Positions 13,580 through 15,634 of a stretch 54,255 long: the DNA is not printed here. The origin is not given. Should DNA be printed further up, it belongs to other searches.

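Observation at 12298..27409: Scattered contractile-injection-system parts with no tube, spike, baseplate, tape measure or cap genes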

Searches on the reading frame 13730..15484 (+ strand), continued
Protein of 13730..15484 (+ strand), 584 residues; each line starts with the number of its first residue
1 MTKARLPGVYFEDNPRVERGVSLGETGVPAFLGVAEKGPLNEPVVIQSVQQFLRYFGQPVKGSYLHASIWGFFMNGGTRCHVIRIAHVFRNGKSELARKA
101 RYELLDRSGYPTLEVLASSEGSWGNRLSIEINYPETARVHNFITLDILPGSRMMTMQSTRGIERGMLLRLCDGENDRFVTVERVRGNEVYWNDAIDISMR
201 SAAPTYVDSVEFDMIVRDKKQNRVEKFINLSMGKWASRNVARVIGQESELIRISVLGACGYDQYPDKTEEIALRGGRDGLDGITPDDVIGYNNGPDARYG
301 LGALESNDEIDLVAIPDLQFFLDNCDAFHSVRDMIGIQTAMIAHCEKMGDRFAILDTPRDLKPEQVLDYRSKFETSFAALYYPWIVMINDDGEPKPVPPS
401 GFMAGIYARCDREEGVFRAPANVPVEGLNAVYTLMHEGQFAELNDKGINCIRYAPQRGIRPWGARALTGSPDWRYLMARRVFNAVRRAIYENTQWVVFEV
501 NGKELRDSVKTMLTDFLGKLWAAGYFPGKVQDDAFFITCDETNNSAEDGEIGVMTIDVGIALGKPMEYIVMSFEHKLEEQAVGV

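Call 21: find_related_loci(query=L006:7575-8747:+, collection=genome_contigs, flank=10000)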
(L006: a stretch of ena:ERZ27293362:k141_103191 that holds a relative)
Query L006:7575-8747:+ (391 aa) in genome_contigs; peptide patterns used: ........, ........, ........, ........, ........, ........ (x = any residue, [..] = any of these).
600 stretches matched a pattern (row limit reached: there are more); 581 encode a relative of the query (tblastn E <= 1e-3); the best 80 are kept; 80 distinct loci.
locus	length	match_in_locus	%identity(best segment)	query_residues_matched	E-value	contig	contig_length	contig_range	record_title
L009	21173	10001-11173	95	1-391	0e+0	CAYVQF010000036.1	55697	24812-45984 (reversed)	MAG TPA_asm: uncultured Myxococcales bacterium isolate SRP241326_co1_343 genome assembly, contig: NODE_976_length_55697_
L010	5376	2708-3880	93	1-391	0e+0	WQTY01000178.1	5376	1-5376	MAG: Proteobacteria bacterium isolate Cu122P3bin5 JGI20164J26629_10003037, whole genome shotgun sequence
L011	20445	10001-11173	91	1-391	0e+0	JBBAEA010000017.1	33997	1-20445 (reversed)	MAG: Bradymonadales bacterium isolate SO_2017_LW2_140 scaffold_2824_c1_LW138R_2017, whole genome shotgun sequence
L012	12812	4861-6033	91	1-391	0e+0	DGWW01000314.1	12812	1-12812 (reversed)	MAG TPA_asm: Myxococcales bacterium UBA4248 UBA4248_contig_74513, whole genome shotgun sequence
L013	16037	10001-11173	92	1-391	0e+0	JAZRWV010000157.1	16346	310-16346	MAG: Myxococcota bacterium isolate T1900044951_TA20190004.MAGScoT_cleanbin_000050 SGB_3670_k141_513285, whole genome sho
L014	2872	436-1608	90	1-391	0e+0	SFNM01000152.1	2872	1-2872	MAG: Bacteroidales bacterium isolate W2P45.044 Contig18008, whole genome shotgun sequence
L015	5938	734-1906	91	1-391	0e+0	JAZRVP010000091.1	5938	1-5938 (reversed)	MAG: Myxococcota bacterium isolate T1900044953_TA20190006.MAGScoT_cleanbin_000031 SGB_3738_k141_1899261, whole genome sh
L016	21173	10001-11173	84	1-391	0e+0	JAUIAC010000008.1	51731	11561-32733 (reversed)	MAG: bacterium isolate 5_bin.26 NODE_734_length_51731_cov_3.024223, whole genome shotgun sequence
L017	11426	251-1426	84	1-391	0e+0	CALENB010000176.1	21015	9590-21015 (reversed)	MAG TPA_asm: uncultured Myxococcales bacterium isolate ERR2206774_bin.79_CONCOCT_v1.1_MAG genome assembly, contig: ERZ88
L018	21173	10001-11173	83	1-391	0e+0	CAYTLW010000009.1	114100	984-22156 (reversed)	MAG TPA_asm: uncultured Enterobacteriaceae bacterium isolate binchicken_co141_175 genome assembly, contig: NODE_488_leng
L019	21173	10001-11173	82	1-391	0e+0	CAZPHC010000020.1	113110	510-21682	MAG TPA_asm: uncultured Enterobacteriaceae bacterium isolate SRP319275_co3_164 genome assembly, contig: NODE_277_length_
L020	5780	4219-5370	81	1-391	0e+0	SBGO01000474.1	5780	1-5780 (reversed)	MAG: Deltaproteobacteria bacterium isolate M1802 scaffold_2271_1, whole genome shotgun sequence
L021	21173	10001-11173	100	1-391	0e+0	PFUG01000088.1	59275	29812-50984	MAG: Deltaproteobacteria bacterium CG_4_9_14_3_um_filter_63_12 CG_4_9_14_3_um_filter_150_scaffold_220_c, whole genome sh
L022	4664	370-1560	80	1-391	0e+0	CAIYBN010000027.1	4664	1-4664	MAG: uncultured Myxococcales bacterium isolate MJ-time_bin-1663 genome assembly, contig: bin-1663:027/149, whole genome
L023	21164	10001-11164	81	1-391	0e+0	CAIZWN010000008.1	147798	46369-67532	MAG: uncultured Myxococcales bacterium isolate Loc080925-8-8m_bin-466 genome assembly, contig: bin-466:08/84, whole geno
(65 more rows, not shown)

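Call 26: search_protein_families(library=pfam, proteins=[L011:1644-3650:+, L011:4052-4822:+, L011:5304-7349:+, L011:7634-8569:+, L011:9248-9904:+, L011:11802-12242:+, L011:12263-12601:+, L011:12598-14346:-, L011:14696-15475:+, L011:15700-19779:+], max_evalue=0.001)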
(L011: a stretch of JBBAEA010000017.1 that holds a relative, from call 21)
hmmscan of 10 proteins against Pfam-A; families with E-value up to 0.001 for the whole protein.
L011:1644-3650:+ (668 aa): 2 families
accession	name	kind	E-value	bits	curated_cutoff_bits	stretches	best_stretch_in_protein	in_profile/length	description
PF03734.19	YkuD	-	1.8e-23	84.2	23.4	1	435-607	2-140/146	L,D-transpeptidase catalytic domain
PF20142.4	Scaffold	-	5.1e-05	24.4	24.6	0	230-319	53-137/139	Scaffold domain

L011:4052-4822:+ (256 aa): 1 family
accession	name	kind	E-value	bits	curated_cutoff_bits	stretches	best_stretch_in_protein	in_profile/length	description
PF14771.11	DUF4476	-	2.3e-25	89.1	22.5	1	165-254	1-90/91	Domain of unknown function (DUF4476)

L011:5304-7349:+ (681 aa): 7 families
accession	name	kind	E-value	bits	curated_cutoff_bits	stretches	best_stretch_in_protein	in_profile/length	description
PF00580.27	UvrD-helicase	-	1.4e-84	284.4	23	1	10-272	2-270/271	UvrD/REP helicase N-terminal domain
PF13361.12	UvrD_C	-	4.9e-73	247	25.6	1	279-618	2-349/350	UvrD-like helicase C-terminal domain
PF13245.12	AAA_19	-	2.5e-23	83.2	25.1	1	13-258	1-134/134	AAA domain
PF13604.12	AAA_30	-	4.6e-09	36.7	27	1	10-101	3-82/191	AAA domain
PF13538.12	UvrD_C_2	-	9.1e-09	35.5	27.4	1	557-614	3-51/52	UvrD-like helicase C-terminal domain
PF01443.25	Viral_helicase1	-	1.3e-05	25.6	21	0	547-614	168-226/228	Viral superfamily 1 RNA helicase core domain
PF13401.12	AAA_22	-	0.00049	20.8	27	0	20-130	4-104/130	AAA domain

L011:7634-8569:+ (311 aa): 6 families
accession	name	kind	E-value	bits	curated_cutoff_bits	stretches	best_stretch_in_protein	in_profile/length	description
PF07478.18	Dala_Dala_lig_C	-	4.6e-52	176.9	24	1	130-310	20-203/204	D-ala D-ala ligase C-terminus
PF01820.27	Dala_Dala_lig_N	-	9.3e-18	65.3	34.6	2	62-93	90-121/121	D-ala D-ala ligase N-terminus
PF13535.11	ATP-grasp_4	-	2.9e-08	33.9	27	1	146-281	2-150/160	ATP-grasp domain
PF02222.28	ATP-grasp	-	3.6e-07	30.4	27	1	133-279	17-159/179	ATP-grasp domain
PF02786.22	CPSase_L_D2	-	1.2e-06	28.6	19.8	1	112-281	7-178/211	Carbamoyl-phosphate synthase L chain, ATP binding domain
PF02655.19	ATP-grasp_3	-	3.4e-05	24.4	23.2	1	139-281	30-155/160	ATP-grasp domain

L011:9248-9904:+ (218 aa): 1 family
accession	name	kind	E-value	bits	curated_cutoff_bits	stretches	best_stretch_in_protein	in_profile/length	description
PF14065.11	Pvc16_N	-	9.5e-20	71.5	27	1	24-196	1-169/180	Pvc16 N-terminal domain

L011:11802-12242:+ (146 aa): 2 families
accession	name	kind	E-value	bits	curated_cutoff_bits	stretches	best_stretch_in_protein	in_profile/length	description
PF06841.18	Phage_T4_gp19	-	8.9e-32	110.2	28.2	1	15-143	2-133/134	T4-like virus tail tube protein gp19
PF09393.16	DUF2001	-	3.3e-05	24.3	27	1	64-144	58-136/139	Phage tail tube protein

L011:12263-12601:+ (112 aa): 0 families

L011:12598-14346:- (582 aa): 4 families
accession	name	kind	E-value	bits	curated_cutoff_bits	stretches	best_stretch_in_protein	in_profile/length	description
PF02878.22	PGM_PMM_I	-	6.1e-40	136.5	22.5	1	50-191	3-136/138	Phosphoglucomutase/phosphomannomutase, alpha/beta/alpha domain I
PF02879.22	PGM_PMM_II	-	3.6e-20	72.8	29.3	1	218-317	2-99/103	Phosphoglucomutase/phosphomannomutase, alpha/beta/alpha domain II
PF02880.22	PGM_PMM_III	-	4.1e-16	59.6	20.7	1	329-452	2-115/115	Phosphoglucomutase/phosphomannomutase, alpha/beta/alpha domain III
PF00408.26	PGM_PMM_IV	-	0.00014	22.3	23.1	1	520-551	22-52/68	Phosphoglucomutase/phosphomannomutase, C-terminal domain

L011:14696-15475:+ (259 aa): 1 family
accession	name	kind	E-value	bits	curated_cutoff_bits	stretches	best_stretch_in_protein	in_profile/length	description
PF01026.27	TatD_DNase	-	9.9e-43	146.8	27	1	31-249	29-253/253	TatD related DNase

L011:15700-19779:+ (1359 aa): 3 families
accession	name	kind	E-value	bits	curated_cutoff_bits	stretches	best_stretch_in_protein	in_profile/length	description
PF00069.31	Pkinase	-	7.6e-50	170.2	31.7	1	15-273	3-258/263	Protein kinase domain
PF07714.23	PK_Tyr_Ser-Thr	-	2.1e-30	106.3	23.1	1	16-266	4-248/258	Protein tyrosine and serine/threonine kinase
PF13191.12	AAA_16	-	3.1e-07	31.5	32.6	1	416-584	1-160/167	AAA ATPase domain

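Call 33: find_homologous_proteins(query=L006:20484-21767:+, max_evalue=1e-10)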
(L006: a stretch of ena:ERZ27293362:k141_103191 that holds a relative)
Query L006:20484-21767:+ (428 aa): 2180 proteins with E <= 1e-10 among 8000 candidates; the best 120 are listed.
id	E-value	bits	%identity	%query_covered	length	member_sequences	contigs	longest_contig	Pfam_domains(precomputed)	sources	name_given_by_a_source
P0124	2.9e-130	453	49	99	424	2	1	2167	-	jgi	jgi:hypothetical protein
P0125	1.3e-129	451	48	100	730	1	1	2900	-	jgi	jgi:hypothetical protein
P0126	1.7e-127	444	47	100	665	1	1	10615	-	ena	-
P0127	2.8e-125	437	46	100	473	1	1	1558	-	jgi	-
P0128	1.2e-123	431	47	100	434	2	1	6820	-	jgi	jgi:hypothetical protein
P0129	9.1e-122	425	50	85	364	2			-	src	-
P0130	9.1e-121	422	45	100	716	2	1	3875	-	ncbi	ncbi:MAG TPA: hypothetical protein VIX73_13080, partial [Kofleriaceae bacterium]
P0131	6.6e-120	419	45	100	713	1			-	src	-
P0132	2.3e-119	417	47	100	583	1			-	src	-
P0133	5.9e-119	416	48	93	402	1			-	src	-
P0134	3.1e-118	414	49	87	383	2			-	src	-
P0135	9.7e-118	412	44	100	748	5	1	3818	-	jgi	-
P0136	1.1e-117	412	47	100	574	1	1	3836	-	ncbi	ncbi:MAG: hypothetical protein ABIY55_01325, partial [Kofleriaceae bacterium]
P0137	9.0e-117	409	43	100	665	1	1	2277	-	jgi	jgi:hypothetical protein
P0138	3.2e-116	407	45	100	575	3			-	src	-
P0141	9.2e-116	405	48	86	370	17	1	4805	-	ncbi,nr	ncbi:MAG TPA: hypothetical protein PKI49_10740, partial [Pseudomonadota bacterium]|nr:hypothetical p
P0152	3.9e-104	367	46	86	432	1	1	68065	-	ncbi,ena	-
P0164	2.3e-90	322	53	67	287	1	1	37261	-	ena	-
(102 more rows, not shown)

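Call 36: find_related_loci(query=A1, collection=metagenome_contigs, flank=10000)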
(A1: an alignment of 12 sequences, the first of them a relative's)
Query A1 (428 aa) in metagenome_contigs; peptide patterns used: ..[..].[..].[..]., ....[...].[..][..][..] (x = any residue, [..] = any of these).
600 stretches matched a pattern (row limit reached: there are more); 572 encode a relative of the query (tblastn E <= 1e-3); the best 80 are kept; 80 distinct loci.
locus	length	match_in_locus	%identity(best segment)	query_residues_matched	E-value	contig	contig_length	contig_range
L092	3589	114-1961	76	1-428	0e+0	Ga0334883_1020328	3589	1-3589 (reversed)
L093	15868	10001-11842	54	1-428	4e-154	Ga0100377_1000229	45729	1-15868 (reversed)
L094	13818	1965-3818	48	1-428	3e-141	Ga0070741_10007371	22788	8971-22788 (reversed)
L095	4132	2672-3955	47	1-428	5e-141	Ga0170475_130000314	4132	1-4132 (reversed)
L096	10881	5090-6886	47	1-428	5e-133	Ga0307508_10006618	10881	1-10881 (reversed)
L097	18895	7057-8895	49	1-428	2e-132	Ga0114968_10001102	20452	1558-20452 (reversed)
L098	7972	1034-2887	46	1-428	2e-132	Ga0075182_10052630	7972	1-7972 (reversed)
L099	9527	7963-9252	46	1-428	3e-132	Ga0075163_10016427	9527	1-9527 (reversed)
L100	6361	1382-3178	45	1-428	9e-131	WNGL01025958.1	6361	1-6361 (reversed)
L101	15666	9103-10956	45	1-428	5e-129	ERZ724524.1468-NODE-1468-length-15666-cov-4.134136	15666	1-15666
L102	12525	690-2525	46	1-428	3e-128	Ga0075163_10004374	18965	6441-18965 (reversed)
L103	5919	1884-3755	47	1-428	2e-127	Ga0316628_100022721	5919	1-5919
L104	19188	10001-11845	46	1-428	4e-127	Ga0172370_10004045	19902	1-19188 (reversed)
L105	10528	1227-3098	47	1-428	2e-126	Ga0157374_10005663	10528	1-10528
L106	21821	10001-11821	45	1-428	2e-125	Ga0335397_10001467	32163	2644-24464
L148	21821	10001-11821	41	1-428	3e-111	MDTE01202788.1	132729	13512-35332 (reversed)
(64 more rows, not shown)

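Call 41: search_protein_families(library=pfam, proteins=[L148:10001-12985:+, L148:12994-13905:+, L148:13902-15437:+, L148:15581-16297:+, L148:16298-17833:+, L148:17843-18700:-, L148:18697-19350:-, L148:19571-21475:+, L004:12084-13232:+], max_evalue=0.01)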
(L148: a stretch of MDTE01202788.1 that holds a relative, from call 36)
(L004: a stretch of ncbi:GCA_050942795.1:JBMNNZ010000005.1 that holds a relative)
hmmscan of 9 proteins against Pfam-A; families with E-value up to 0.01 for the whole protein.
L148:10001-12985:+ (994 aa): 1 family
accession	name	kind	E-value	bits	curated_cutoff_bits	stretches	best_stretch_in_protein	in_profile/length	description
PF04865.19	Baseplate_J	-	3.6e-18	66.2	21.1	1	748-916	75-236/255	Baseplate J-like protein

L148:12994-13905:+ (303 aa): 3 families
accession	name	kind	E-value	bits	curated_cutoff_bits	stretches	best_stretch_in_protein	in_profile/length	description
PF09684.15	Tail_P2_I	-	1.4e-12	48.1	20.6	1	115-250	23-138/139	Phage tail protein (Tail_P2_I)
PF03793.24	PASTA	-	5.7e-05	23.4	23.2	1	15-75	2-63/64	PASTA domain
PF10076.14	Phage_Mu_Gp48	-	0.00076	19.8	37.4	1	97-257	16-148/150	Bacteriophage Mu-like, Gp48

L148:13902-15437:+ (511 aa): 0 families

L148:15581-16297:+ (238 aa): 2 families
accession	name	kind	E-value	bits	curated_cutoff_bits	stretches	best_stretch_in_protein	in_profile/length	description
PF00498.31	FHA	-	1.5e-18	67.4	20.7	1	165-228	3-67/67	FHA domain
PF16697.10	Yop-YscD_cpl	-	1e-13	51.8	33.2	1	148-235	4-91/94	Inner membrane component of T3SS, cytoplasmic domain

L148:16298-17833:+ (511 aa): 2 families
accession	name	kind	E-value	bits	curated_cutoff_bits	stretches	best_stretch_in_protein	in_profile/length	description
PF00498.31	FHA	-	1.3e-18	67.6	20.7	1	438-500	1-66/67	FHA domain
PF16697.10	Yop-YscD_cpl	-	1.2e-14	54.7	33.2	1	421-508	2-91/94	Inner membrane component of T3SS, cytoplasmic domain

L148:17843-18700:- (285 aa): 0 families

L148:18697-19350:- (217 aa): 3 families
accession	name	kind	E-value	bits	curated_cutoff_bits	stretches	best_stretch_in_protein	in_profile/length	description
PF07879.16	PHB_acc_N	-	2.5e-27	95.2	25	1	6-65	1-60/61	PHB/PHA accumulation regulator DNA-binding domain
PF01442.23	Apolipoprotein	-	0.0021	18.2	90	1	86-154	82-156/190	Apolipoprotein A1/A4/E domain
PF11083.13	Relaxase_C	-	0.0057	17.3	30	1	124-160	23-58/125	C-terminal helical hairpin domain from relaxase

L148:19571-21475:+ (634 aa): 3 families
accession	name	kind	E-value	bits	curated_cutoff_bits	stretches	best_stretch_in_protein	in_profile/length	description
PF00012.26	HSP70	-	7.3e-248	824.1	20.6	1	6-598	1-598/599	Hsp70 protein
PF06723.19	MreB_Mbl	-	1.8e-17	63.6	27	1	123-371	81-316/327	MreB/Mbl protein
PF14450.12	FtsA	-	0.0099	16.7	31.8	0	192-357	3-108/127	Cell division protein FtsA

L004:12084-13232:+ (382 aa): 25 families
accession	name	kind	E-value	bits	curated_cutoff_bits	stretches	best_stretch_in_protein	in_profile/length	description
PF07719.23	TPR_2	-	1.6e-34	115.6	27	3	295-327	1-33/34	Tetratricopeptide repeat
PF00515.34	TPR_1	-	1.1e-29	101.4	27.8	2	295-327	1-33/34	Tetratricopeptide repeat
PF13414.12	TPR_11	-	1.1e-27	95.9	26.8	3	183-222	1-40/42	TPR repeat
PF13431.12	TPR_17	-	6.5e-27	91.9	24.4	2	63-94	2-33/34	Tetratricopeptide repeat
PF13181.12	TPR_8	-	2.3e-25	87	25.7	2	76-107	3-34/34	Tetratricopeptide repeat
PF14559.12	TPR_19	-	2e-24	86.1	25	4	84-147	1-64/68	Tetratricopeptide repeat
PF13432.12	TPR_16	-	8.9e-24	84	32.7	3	266-328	2-64/65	Tetratricopeptide repeat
PF13428.12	TPR_14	-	4.5e-22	76.7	23.5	2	80-117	7-44/44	Tetratricopeptide repeat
PF13371.12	TPR_9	-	5.9e-20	71.5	35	3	156-215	9-68/73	Tetratricopeptide repeat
PF13424.12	TPR_12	-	1.3e-13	51.3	30.1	2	296-348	4-63/77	Tetratricopeptide repeat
PF23914.1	TPR_CcmH_CycH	-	1.4e-12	48.2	42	2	101-207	43-152/158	Cytochrome c-type biogenesis protein H TPR domain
PF25063.1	ARM_TT21_C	-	7.1e-12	46.1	35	1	270-324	104-158/209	Tetratricopeptide repeat protein 21 C-terminal ARM domain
PF13176.12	TPR_7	-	4.8e-10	39.2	27.9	0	178-209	1-34/36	Tetratricopeptide repeat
PF12895.13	ANAPC3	-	2.1e-09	37.9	27.2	2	63-132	12-80/82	Anaphase-promoting complex, cyclosome, subunit 3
PF13174.12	TPR_6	-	4.6e-09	36.8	26.3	0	43-72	3-32/33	Tetratricopeptide repeat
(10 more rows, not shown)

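Call 45: list_cluster_members(proteins=[window:13730-15481:+, L092:114-3125:+, L010:2708-3880:+, L011:10001-11173:+, L011:11274-11705:+, L010:3998-4429:+])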
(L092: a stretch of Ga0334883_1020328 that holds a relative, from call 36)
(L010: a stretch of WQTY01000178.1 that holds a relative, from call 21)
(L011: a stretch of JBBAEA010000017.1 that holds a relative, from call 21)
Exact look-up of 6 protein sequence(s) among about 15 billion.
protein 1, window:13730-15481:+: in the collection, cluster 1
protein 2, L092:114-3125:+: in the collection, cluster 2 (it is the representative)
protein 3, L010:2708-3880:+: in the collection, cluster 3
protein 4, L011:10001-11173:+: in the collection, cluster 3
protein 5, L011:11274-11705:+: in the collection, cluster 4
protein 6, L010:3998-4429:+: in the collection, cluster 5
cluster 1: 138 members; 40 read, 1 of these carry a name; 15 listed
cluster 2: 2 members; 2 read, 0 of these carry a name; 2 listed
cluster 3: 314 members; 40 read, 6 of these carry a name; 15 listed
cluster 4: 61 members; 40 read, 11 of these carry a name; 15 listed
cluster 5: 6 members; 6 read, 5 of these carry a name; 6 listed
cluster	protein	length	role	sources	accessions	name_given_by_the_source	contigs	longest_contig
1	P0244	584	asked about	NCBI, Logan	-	-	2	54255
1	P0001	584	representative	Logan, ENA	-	-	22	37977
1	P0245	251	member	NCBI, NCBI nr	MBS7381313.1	MAG: hypothetical protein KIG72_08620, partial [Bradymonadales bacterium] | hypothetical protein [Bradymonadales bacterium]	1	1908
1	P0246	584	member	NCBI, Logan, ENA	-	-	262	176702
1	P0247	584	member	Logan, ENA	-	-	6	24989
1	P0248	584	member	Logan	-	-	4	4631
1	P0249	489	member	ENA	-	-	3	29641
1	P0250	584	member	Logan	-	-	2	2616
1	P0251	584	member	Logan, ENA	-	-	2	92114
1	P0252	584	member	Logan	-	-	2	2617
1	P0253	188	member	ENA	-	-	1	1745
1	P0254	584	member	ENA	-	-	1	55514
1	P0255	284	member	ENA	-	-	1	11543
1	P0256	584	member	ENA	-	-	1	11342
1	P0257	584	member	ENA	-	-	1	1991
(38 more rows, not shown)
